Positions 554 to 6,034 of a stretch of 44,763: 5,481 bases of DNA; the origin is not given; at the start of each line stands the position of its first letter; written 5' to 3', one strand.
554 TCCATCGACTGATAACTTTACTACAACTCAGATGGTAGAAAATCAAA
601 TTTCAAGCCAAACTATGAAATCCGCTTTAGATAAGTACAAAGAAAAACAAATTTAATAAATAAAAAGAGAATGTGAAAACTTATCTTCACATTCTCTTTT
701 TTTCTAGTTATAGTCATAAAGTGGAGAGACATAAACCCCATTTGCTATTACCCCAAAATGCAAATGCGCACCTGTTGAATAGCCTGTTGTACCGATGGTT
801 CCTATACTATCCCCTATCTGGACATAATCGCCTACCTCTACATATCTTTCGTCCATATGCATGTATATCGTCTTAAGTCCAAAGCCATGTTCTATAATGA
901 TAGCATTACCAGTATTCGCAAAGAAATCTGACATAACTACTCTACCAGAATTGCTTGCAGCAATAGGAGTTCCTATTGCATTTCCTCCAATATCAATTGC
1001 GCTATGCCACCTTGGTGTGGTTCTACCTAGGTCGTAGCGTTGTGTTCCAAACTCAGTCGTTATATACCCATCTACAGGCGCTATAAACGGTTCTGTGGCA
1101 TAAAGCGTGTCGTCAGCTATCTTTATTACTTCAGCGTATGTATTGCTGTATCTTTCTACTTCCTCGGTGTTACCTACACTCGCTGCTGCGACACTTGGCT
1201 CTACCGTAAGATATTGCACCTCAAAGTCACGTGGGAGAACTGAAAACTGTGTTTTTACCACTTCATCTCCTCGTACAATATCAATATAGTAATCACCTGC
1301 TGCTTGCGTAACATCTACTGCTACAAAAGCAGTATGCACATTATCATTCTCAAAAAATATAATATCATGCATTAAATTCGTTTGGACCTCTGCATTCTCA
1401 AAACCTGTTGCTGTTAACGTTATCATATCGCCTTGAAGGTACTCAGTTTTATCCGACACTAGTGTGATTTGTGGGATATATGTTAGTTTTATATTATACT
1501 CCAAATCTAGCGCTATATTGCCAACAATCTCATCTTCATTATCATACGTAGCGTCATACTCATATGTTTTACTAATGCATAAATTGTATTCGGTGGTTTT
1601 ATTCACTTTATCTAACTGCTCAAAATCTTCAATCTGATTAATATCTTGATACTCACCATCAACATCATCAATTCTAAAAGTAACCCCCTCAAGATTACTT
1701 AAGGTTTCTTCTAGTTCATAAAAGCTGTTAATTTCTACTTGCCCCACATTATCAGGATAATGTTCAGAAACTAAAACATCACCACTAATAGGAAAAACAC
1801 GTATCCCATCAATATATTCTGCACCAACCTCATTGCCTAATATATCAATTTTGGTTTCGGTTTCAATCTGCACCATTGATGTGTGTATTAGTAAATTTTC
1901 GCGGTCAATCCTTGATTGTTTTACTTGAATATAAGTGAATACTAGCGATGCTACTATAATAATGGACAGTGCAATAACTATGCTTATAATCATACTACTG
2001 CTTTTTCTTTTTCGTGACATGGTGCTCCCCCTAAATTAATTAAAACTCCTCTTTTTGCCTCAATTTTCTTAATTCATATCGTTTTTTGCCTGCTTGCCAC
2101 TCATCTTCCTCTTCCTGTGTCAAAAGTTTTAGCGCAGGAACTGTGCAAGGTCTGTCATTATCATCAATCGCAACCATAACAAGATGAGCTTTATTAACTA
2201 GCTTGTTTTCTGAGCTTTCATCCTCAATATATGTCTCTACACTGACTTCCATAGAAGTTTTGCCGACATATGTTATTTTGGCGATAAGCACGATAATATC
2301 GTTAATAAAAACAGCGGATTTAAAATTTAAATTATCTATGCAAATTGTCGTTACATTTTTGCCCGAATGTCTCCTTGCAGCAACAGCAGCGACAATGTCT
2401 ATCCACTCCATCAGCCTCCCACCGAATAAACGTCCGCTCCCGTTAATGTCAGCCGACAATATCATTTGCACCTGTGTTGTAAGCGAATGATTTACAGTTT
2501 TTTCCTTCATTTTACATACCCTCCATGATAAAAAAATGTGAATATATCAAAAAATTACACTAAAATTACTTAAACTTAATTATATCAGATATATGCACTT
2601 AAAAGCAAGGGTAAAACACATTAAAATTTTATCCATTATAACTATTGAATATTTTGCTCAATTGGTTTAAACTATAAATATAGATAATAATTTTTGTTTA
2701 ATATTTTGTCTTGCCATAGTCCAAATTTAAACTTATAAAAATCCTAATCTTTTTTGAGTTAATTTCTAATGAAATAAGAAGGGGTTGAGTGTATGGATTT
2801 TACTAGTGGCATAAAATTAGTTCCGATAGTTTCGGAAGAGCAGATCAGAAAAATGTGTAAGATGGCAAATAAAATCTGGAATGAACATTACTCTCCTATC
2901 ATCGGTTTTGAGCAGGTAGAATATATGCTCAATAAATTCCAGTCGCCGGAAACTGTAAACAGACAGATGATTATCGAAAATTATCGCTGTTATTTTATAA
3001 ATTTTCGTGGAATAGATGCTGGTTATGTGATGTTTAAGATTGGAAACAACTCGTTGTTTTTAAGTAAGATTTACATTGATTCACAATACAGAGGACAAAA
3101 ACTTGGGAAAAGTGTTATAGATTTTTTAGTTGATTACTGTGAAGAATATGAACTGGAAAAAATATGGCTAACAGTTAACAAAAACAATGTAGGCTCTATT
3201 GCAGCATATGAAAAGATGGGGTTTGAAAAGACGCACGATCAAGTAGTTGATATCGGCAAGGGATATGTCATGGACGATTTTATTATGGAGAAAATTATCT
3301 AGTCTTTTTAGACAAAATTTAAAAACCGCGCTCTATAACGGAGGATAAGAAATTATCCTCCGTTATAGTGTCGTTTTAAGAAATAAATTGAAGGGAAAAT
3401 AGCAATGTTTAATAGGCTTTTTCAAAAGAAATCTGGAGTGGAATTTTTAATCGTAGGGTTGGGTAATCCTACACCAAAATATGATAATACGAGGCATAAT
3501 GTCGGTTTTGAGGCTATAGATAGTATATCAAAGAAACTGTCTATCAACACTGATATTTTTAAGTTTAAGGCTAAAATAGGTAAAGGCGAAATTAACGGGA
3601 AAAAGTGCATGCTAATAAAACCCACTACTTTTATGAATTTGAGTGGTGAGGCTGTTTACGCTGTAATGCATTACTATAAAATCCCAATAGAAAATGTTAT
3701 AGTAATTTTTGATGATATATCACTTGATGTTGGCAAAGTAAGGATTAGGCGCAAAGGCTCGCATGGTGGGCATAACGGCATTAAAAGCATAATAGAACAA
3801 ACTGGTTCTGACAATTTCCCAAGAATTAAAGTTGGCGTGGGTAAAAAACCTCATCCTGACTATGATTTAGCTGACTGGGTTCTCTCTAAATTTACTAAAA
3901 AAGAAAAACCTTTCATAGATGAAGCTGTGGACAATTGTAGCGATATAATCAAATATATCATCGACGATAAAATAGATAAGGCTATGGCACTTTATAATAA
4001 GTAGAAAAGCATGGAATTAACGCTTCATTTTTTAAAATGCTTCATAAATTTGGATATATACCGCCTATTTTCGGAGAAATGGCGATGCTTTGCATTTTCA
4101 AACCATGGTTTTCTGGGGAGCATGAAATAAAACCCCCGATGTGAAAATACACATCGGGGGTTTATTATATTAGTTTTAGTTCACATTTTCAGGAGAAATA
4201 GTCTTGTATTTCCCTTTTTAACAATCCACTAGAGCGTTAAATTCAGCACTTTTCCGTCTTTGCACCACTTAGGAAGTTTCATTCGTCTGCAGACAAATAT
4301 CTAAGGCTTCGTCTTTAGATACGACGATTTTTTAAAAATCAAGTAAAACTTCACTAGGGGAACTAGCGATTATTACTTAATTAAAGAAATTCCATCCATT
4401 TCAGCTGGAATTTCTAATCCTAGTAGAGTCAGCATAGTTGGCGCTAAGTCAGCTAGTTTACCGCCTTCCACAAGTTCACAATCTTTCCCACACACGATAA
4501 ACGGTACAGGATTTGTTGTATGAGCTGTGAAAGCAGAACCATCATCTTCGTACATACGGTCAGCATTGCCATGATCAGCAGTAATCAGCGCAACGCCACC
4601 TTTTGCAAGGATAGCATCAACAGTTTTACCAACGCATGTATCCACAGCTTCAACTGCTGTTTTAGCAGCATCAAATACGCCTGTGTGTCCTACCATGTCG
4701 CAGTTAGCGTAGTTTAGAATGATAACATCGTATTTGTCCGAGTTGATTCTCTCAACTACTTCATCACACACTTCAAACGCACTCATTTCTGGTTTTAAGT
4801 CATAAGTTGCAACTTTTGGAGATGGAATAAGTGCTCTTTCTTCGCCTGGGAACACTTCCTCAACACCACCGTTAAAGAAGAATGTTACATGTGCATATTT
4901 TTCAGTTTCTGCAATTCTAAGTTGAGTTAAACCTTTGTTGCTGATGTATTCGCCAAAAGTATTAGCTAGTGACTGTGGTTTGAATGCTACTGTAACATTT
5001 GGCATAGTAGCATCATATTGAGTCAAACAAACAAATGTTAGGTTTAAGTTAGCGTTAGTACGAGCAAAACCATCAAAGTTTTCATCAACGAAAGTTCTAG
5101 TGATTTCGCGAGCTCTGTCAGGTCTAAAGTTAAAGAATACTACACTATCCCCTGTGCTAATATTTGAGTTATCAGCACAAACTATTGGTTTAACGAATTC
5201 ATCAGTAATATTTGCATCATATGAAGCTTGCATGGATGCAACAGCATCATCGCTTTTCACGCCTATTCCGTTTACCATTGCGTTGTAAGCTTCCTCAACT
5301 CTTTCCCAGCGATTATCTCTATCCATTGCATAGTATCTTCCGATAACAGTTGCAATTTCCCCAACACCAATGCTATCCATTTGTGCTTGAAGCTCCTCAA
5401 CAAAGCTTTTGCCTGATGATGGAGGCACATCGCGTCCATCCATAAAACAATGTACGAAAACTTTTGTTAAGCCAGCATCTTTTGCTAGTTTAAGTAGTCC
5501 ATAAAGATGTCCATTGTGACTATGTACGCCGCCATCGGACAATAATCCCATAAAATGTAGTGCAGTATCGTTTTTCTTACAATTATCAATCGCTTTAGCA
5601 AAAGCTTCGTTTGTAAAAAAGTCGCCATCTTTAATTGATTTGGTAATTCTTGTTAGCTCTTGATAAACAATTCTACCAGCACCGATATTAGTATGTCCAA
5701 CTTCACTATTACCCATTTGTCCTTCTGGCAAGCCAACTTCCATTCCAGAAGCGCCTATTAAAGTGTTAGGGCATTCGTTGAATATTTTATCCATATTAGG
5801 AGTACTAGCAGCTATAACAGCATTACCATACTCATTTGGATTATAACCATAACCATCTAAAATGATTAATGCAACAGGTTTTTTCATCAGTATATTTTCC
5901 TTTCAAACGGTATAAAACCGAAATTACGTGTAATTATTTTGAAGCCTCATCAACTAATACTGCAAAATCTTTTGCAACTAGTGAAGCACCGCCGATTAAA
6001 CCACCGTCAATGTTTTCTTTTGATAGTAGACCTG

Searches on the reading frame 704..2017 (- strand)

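Call 33: search_protein_families(library=pfam, proteins=[window:704-2017:-], max_evalue=0.00001)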
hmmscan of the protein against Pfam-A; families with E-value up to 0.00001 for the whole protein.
window:704-2017:- (437 aa): 1 family
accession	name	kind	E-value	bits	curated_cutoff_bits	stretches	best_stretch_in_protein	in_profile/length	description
PF01551.29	Peptidase_M23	-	8.3e-26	90.5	28.7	1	338-432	3-96/96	Peptidase family M23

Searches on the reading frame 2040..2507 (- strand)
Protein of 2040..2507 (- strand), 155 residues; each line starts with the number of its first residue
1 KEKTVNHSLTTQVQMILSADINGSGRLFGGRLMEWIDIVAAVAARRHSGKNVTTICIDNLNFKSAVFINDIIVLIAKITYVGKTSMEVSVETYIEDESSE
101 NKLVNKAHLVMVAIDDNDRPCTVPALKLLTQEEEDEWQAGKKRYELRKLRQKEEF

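Call 33: search_protein_families(library=pfam, proteins=[window:2040-2507:-], max_evalue=0.00001)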
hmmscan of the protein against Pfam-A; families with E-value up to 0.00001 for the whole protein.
window:2040-2507:- (155 aa): 1 family
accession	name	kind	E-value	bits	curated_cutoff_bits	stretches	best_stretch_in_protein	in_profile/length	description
PF03061.28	4HBT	-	6e-16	59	20.6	1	25-97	2-75/79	Thioesterase superfamily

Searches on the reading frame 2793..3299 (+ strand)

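Call 33: search_protein_families(library=pfam, proteins=[window:2793-3299:+], max_evalue=0.00001)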
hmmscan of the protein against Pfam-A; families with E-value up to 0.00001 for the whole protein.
window:2793-3299:+ (169 aa): 3 families
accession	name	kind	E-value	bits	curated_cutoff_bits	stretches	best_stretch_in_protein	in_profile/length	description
PF00583.31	Acetyltransf_1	-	2.5e-15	57.2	20.7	1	61-144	30-116/116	Acetyltransferase (GNAT) family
PF13673.13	Acetyltransf_10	-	1e-14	55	23.6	1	40-154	8-117/128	Acetyltransferase (GNAT) domain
PF13508.13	Acetyltransf_7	-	1.6e-09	38.4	27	1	64-146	3-84/84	Acetyltransferase (GNAT) domain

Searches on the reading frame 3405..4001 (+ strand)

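Call 33: search_protein_families(library=pfam, proteins=[window:3405-4001:+], max_evalue=0.00001)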
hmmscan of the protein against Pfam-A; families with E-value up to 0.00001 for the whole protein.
window:3405-4001:+ (199 aa): 1 family
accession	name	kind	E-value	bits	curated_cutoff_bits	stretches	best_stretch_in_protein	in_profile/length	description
PF01195.25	Pept_tRNA_hydro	-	1.2e-71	240.7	27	1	15-198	1-183/183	Peptidyl-tRNA hydrolase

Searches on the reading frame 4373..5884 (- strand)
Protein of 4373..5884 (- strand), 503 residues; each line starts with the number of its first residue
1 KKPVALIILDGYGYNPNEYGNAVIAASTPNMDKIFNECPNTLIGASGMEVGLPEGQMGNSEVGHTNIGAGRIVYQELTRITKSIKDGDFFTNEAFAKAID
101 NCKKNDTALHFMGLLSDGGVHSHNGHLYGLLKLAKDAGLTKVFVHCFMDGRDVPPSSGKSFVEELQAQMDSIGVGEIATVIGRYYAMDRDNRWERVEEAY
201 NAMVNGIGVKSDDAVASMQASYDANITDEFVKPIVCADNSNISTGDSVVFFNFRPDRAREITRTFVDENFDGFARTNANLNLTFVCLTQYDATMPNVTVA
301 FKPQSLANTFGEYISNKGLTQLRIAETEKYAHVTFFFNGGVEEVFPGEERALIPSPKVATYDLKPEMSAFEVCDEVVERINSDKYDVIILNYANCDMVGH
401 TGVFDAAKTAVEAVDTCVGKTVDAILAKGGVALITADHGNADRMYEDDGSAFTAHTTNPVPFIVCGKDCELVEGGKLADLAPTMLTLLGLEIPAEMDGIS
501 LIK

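Call 33: search_protein_families(library=pfam, proteins=[window:4373-5884:-], max_evalue=0.00001)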
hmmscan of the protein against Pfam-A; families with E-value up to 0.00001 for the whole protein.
window:4373-5884:- (503 aa): 2 families
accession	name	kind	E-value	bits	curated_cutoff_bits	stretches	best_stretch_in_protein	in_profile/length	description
PF06415.18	iPGM_N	-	1.2e-90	303.2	27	1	80-292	1-217/217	BPG-independent PGAM N-terminus (iPGM_N)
PF01676.23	Metalloenzyme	-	3.7e-88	295.7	24.3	1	2-491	1-251/252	Metalloenzyme superfamily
